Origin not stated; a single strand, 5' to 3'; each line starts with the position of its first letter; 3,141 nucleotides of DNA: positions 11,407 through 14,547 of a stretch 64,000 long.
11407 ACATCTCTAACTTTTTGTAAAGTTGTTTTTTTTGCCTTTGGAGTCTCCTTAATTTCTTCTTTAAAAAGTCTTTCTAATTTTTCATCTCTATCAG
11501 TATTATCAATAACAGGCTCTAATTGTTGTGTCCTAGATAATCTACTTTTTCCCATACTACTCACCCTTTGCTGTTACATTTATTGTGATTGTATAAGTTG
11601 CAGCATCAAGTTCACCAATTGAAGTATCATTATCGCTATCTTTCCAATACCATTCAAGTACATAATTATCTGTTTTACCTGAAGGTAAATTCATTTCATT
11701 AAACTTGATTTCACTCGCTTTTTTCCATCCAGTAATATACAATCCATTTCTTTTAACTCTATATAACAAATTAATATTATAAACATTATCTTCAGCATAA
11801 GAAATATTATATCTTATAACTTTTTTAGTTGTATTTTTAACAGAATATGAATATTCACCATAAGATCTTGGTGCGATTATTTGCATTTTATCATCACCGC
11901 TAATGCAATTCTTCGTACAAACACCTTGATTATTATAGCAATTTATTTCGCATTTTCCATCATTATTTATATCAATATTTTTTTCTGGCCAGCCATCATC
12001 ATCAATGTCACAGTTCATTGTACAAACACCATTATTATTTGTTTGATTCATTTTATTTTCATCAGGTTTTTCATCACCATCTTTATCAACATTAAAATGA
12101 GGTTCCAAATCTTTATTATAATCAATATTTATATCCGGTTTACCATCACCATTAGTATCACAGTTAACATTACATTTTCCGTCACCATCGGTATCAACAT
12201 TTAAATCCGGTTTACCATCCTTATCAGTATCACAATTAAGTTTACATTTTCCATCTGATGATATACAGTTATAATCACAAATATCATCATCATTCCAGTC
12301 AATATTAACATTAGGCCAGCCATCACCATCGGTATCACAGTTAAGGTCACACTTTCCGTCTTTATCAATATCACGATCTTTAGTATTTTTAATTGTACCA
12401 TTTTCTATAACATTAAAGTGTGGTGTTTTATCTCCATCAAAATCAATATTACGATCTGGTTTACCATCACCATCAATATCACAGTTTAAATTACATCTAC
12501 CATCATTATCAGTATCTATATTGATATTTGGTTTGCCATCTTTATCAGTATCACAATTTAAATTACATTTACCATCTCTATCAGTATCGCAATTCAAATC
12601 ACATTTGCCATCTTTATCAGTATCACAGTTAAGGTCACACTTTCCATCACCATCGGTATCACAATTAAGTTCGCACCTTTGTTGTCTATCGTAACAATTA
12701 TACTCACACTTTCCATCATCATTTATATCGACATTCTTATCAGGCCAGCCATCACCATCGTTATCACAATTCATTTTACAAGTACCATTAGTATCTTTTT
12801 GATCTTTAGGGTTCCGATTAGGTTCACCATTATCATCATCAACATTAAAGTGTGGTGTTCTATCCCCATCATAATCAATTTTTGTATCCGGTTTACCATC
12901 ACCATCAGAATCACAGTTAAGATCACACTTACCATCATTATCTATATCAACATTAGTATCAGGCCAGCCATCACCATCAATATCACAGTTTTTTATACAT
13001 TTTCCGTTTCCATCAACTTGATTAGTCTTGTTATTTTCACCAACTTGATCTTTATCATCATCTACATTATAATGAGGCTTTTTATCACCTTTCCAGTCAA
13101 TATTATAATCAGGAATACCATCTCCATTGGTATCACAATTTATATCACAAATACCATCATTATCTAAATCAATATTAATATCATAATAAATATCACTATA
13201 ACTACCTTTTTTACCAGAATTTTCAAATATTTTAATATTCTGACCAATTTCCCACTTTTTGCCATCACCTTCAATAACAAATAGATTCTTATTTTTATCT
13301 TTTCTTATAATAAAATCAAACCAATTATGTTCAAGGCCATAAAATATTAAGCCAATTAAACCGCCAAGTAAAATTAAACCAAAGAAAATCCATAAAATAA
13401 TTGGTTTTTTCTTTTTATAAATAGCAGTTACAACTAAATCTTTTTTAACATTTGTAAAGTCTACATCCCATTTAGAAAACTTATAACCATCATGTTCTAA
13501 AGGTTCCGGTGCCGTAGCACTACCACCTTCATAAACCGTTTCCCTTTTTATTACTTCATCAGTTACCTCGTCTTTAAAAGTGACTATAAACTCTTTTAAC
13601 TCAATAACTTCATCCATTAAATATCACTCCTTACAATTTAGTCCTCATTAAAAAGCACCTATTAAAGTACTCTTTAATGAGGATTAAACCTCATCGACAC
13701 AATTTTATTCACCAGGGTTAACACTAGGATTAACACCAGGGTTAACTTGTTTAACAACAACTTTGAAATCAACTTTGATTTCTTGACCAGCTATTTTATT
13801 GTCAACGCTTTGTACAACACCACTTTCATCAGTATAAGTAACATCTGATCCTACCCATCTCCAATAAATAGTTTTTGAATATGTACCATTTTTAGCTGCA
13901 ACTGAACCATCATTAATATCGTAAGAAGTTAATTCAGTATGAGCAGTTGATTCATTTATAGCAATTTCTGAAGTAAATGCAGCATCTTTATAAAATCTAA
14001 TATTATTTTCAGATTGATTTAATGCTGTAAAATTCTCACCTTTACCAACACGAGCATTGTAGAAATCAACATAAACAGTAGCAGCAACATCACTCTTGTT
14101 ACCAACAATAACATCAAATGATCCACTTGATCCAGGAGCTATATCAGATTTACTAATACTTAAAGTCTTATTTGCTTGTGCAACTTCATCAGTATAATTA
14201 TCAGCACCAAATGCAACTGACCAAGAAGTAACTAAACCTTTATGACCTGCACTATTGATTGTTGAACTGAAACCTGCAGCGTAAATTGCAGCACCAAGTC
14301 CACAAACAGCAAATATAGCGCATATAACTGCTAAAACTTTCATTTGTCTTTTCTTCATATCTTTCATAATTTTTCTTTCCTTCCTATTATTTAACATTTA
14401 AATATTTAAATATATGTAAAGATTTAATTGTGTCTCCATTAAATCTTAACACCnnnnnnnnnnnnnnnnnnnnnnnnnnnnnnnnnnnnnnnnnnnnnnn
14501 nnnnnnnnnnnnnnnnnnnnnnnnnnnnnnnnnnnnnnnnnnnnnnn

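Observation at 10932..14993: sipW operon with two TasA-like cargo proteins and a 686 aa thrombospondin-type-3 Ca2+-binding repeat protein sharing their C-terminal domain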

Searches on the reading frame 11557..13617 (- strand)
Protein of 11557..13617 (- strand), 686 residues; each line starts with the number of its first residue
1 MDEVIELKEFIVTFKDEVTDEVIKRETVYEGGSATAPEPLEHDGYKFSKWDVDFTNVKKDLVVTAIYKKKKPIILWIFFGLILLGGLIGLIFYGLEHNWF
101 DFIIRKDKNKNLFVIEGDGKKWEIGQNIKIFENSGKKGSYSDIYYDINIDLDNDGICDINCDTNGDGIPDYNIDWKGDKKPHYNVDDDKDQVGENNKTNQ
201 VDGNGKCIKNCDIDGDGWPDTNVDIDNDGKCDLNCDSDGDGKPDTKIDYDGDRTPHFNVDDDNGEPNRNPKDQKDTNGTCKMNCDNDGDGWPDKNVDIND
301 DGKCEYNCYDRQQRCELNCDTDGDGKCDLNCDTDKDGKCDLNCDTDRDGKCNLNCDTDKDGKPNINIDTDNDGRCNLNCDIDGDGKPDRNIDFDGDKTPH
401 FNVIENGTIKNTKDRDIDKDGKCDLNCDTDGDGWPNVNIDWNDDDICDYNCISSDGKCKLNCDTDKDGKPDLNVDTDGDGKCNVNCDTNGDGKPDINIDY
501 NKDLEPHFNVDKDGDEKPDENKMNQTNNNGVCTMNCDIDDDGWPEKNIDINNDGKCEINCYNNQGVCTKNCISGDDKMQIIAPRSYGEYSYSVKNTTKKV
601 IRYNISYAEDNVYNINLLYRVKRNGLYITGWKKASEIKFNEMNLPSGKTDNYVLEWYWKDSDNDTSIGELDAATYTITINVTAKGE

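Call 3: search_protein_families(library=pfam, proteins=[window:11557-13617:-], max_evalue=1)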
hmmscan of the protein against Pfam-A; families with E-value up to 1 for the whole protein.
window:11557-13617:- (686 aa): 4 families
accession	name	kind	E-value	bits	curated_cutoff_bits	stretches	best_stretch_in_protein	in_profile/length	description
PF09479.16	Flg_new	-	0.0002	21.8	27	1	11-53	2-41/65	Listeria-Bacteroides repeat domain (List_Bact_rpt)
PF15529.11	Ntox24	-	0.0026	18.5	24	0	363-403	21-61/91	Bacterial toxin 24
PF15657.11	Tox-HNH-EHHH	-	0.027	15.2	25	0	249-267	39-56/69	HNH/Endo VII superfamily nuclease toxins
PF25697.1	EBNA2_N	-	0.041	14.3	27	0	451-474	7-30/58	EBNA-2 N-terminal dimerization domain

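Call 4: search_protein_families(library=ncbifam, proteins=[window:11557-13617:-], max_evalue=1)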
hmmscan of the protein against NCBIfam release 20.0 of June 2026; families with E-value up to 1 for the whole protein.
window:11557-13617:- (686 aa): 5 families
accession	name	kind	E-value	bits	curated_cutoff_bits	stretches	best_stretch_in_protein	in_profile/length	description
NF033609.2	MSCRAMM_ClfA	exception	1.3e-20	72.8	1150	2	320-555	637-865/934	MSCRAMM family adhesin clumping factor ClfA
NF033845.1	MSCRAMM_ClfB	exception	2.7e-18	65.3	999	2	319-555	582-797/871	MSCRAMM family adhesin clumping factor ClfB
NF000535.3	MSCRAMM_SdrC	exception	8.8e-15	53.8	1700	3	141-299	724-891/963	MSCRAMM family adhesin SdrC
NF012181.0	MSCRAMM_SdrD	exception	3.4e-13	47.9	2500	2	277-523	1086-1321/1379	MSCRAMM family adhesin SdrD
NF045846.1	MSC0882_dom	subfamily_domain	0.013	14.7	60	1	70-122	107-151/244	MSC_0882 family membrane protein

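Call 106: search_solved_structures(query=window:11560-13617:-, max_evalue=1, show_alignments=2)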
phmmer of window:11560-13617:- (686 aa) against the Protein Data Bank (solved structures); distinct sequences matched with E-value up to 1: 0.

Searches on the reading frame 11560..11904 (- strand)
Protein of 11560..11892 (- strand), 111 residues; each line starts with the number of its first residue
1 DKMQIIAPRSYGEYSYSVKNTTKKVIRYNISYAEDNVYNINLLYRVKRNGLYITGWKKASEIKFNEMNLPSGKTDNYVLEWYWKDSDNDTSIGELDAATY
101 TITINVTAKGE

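Call 26: find_homologous_proteins(query=window:11560-11892:-, max_evalue=0.01)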
Query seq(111 aa) (111 aa): 6 proteins with E <= 0.01 among 7 candidates.
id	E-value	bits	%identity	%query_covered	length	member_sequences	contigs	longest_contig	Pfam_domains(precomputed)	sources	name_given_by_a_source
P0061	5.9e-66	237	99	100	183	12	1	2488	-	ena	-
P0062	2.0e-45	171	71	99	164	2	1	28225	-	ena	-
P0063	2.9e-32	129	82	67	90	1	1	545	-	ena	-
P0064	1.0e-28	117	78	62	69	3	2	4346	-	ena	-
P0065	7.2e-28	115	80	59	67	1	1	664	-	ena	-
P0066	6.9e-3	34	94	15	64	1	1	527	-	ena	-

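Call 42: predict_structure(alignment_id=A5)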
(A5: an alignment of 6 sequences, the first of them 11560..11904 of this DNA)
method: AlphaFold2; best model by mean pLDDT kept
length: 115 residues; sequences in the alignment: 6
mean_pLDDT: 78.6   pTM: 0.71
mean pLDDT of the five models: 78.6, 76.3, 75.5, 65.7, 61.1
residues with pLDDT >= 90: 23; 70-90: 65; 50-70: 22; < 50: 5
segments of 3 or more residues with pLDDT < 50: 97-99
pLDDT, mean of each block of 10 residues (from residue 1): 67 82 87 83 74 91 82 90 82 53 76 75
secondary structure, 60 per line:
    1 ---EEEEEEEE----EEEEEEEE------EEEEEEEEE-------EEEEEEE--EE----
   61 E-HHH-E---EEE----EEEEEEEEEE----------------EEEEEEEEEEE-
elements in order: E4-11 E16-23 E30-38 E46-52 E71-73 E78-87 E104-114

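Call 47: fold_search(model_id=the predicted structure, library=pdb)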
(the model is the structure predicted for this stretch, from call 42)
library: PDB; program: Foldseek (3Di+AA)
matches with E <= 10: 1548; with E <= 0.001: 3
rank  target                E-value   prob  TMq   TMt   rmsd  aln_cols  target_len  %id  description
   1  8xcj_F                3.4e-04  1.00  0.46  0.17   8.1       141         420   16  Open State of central tail fiber of bacteriophage lambda upon binding to LamB (gpJ713-LamB complex) (released 2024-05-01)
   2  9wcb_F                8.0e-04  1.00  0.52  0.37   8.5       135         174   16  Open state of A8 gpJ 713 central tail fiber with OmpC G17 from E. coli EDL933 (released 2026-01-28)
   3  8xck_F                8.4e-04  1.00  0.43  0.21   8.7       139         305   15  Closed state of central tail fiber of bacteriophage lambda (released 2024-05-01)
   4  9wca_F                1.4e-03  1.00  0.50  0.23   9.5       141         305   16  Closed state of A8 gpJ 713 central tail fiber (released 2026-01-28)
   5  5azw_B                1.7e-03  1.00  0.40  0.46   5.8       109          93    8  Crystal structure of p24beta1 GOLD domain (released 2016-09-14)
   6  9ues_B                1.9e-03  1.00  0.43  0.17   5.6       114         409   10  Crystal structure of an inactive TKSP mutant in complex with the TKS propeptide (released 2026-02-18)
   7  6ona_A                2.2e-03  0.98  0.32  0.10  10.1       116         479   15  Crystal structure of Influenza hemagglutinin from strain A/Hickox/JY2/1940 (released 2019-05-01)
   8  7rrm_A                2.3e-03  1.00  0.50  0.55   5.3       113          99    8  Structure of the human TMED1 (p24gamma1) Golgi dynamics Domain (released 2021-10-20)
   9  9mtf_A                2.3e-03  0.98  0.33  0.15   9.8       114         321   15  Structure of porcine Fab 14-1 in complex with influenza H1N1 A/Solomon Island/3/2006 hemagglutinin (released 2025-09-24)
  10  3afg_B                2.4e-03  1.00  0.44  0.14   5.7       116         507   13  Crystal structure of ProN-Tk-SP from Thermococcus kodakaraensis (released 2010-08-04)
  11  4qxl                  2.9e-03  0.99  0.39  0.39   6.7       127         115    9  Crystal Structure of FLHE (released 2015-01-14)
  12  6osr_F                2.9e-03  0.97  0.32  0.11  10.1       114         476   16  Crystal structure of Influenza hemagglutinin from strain A/Melbourne/1/1946(H1N1) (released 2019-05-15)
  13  6osr_A                2.9e-03  0.96  0.31  0.11  10.2       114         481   17  Crystal structure of Influenza hemagglutinin from strain A/Melbourne/1/1946(H1N1) (released 2019-05-15)
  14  6osr_B                3.0e-03  0.98  0.33  0.11   9.8       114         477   16  Crystal structure of Influenza hemagglutinin from strain A/Melbourne/1/1946(H1N1) (released 2019-05-15)
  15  6ona_B                3.2e-03  0.97  0.33  0.11  10.2       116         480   15  Crystal structure of Influenza hemagglutinin from strain A/Hickox/JY2/1940 (released 2019-05-01)
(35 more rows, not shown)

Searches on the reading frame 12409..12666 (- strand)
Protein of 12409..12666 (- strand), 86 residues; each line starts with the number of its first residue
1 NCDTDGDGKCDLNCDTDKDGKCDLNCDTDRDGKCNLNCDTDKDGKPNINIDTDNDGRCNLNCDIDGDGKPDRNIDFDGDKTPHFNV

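Call 69: search_protein_families(library=pfam, proteins=[window:12409-12666:-], max_evalue=10)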
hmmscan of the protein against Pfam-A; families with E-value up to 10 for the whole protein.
seq(86 aa): 7 families
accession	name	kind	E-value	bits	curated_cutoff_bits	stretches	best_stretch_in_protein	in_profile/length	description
PF08089.16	Toxin_20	-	2.1e-05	25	25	2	34-46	4-16/39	Huwentoxin-II family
PF22807.2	TrAA12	-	0.084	11.6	30.9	2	2-42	393-433/463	TrAA12-like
PF25697.1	EBNA2_N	-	0.11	12.9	27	1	33-50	13-30/58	EBNA-2 N-terminal dimerization domain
PF03544.19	TonB_C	-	0.19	12.7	24.6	0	50-71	10-31/79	Gram-negative bacterial TonB protein C-terminal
PF01839.29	FG-GAP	-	0.32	11.4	22.1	1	62-71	8-17/37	FG-GAP repeat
PF00036.39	EF-hand_1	-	3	8.1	25.4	4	2-12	9-19/29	EF hand domain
PF20615.3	DUF6802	-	7.8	7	27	1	3-44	35-75/102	Family of unknown function (DUF6802)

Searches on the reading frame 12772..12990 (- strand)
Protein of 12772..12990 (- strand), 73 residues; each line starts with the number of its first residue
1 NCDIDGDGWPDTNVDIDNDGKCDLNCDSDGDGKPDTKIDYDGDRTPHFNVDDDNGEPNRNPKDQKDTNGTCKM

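Call 69: search_protein_families(library=pfam, proteins=[window:12772-12990:-], max_evalue=10)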
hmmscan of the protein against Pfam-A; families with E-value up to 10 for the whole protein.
seq(73 aa): 5 families
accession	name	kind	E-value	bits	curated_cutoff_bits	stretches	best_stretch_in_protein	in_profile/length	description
PF20615.3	DUF6802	-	0.064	13.7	27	1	3-46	35-79/102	Family of unknown function (DUF6802)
PF15657.11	Tox-HNH-EHHH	-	0.073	13.8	25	1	39-59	38-57/69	HNH/Endo VII superfamily nuclease toxins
PF22807.2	TrAA12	-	0.49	9.1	30.9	1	5-55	384-434/463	TrAA12-like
PF01839.29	FG-GAP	-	0.76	10.2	22.1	1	2-11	8-17/37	FG-GAP repeat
PF13517.12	FG-GAP_3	-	1.2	10.2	26.9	1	3-11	50-58/61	FG-GAP-like repeat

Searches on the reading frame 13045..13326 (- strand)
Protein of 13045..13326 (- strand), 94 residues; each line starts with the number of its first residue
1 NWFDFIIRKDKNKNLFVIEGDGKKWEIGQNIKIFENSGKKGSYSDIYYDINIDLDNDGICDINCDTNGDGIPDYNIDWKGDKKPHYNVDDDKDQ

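Call 69: search_protein_families(library=pfam, proteins=[window:13045-13326:-], max_evalue=10)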
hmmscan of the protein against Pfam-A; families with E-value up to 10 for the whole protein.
seq(94 aa): 1 family
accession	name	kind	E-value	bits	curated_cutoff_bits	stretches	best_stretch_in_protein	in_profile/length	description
PF13517.12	FG-GAP_3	-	0.25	12.4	26.9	0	4-62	9-59/61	FG-GAP-like repeat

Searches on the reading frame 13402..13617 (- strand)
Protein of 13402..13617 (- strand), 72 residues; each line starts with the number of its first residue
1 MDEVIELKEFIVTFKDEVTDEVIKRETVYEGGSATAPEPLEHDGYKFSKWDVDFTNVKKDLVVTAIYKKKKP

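Call 69: search_protein_families(library=pfam, proteins=[window:13402-13617:-], max_evalue=10)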
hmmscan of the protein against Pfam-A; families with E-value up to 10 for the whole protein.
seq(72 aa): 2 families
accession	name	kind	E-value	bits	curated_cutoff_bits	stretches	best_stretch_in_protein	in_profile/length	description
PF09479.16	Flg_new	-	9.2e-05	22.9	27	1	11-53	2-41/65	Listeria-Bacteroides repeat domain (List_Bact_rpt)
PF18998.6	Flg_new_2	-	0.067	13.6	23.6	1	42-65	32-67/73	Divergent InlB B-repeat domain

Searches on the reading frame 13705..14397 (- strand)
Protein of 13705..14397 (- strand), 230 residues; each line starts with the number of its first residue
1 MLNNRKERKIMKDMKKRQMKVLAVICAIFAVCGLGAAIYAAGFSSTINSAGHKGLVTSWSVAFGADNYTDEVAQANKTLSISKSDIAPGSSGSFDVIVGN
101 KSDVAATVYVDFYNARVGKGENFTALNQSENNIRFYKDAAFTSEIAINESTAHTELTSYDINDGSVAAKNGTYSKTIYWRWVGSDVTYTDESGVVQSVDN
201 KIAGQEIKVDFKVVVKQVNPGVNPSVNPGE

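Call 3: search_protein_families(library=pfam, proteins=[window:13705-14397:-], max_evalue=1)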
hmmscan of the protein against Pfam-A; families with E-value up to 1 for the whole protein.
window:13705-14397:- (230 aa): 0 families

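Call 4: search_protein_families(library=ncbifam, proteins=[window:13705-14397:-], max_evalue=1)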
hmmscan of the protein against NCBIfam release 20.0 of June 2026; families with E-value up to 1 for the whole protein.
window:13705-14397:- (230 aa): 0 families

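Call 9: search_solved_structures(query=window:13705-14397:-, max_evalue=10)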
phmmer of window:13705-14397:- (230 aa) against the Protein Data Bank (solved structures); distinct sequences matched with E-value up to 10: 2.
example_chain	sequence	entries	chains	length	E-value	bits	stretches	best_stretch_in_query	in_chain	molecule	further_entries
5oas_A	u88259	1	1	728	1.1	12.3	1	129-173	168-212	Malate synthase G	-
5vfb_A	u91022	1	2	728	1.1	12.3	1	129-173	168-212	Malate synthase G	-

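Call 12: find_homologous_proteins(query=window:13705-14397:-, max_evalue=0.001)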
Query window:13705-14397:- (230 aa): 19 proteins with E <= 0.001 among 386 candidates.
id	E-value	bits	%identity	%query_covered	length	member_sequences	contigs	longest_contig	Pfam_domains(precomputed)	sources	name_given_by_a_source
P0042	1.4e-135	468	98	96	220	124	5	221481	-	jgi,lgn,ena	-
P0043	7.6e-114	397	85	87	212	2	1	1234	-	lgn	-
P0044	3.5e-105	369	80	87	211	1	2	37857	-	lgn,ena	-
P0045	1.0e-99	351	76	87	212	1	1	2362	-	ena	-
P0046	1.2e-96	341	73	88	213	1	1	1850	-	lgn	-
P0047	1.9e-96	340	73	88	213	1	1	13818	-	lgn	-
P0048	2.5e-94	333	73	87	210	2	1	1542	-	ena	-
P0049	2.6e-94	333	73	87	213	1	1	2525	-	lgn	-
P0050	4.6e-91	322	70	87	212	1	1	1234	-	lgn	-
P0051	1.4e-90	321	70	87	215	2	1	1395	-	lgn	-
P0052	8.7e-88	312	70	87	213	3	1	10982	-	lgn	-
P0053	1.6e-85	304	65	87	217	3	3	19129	-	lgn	-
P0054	2.0e-81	291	64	87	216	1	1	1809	-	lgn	-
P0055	7.2e-76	273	60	87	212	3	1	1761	-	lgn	-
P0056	2.5e-64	235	58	92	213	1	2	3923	-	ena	-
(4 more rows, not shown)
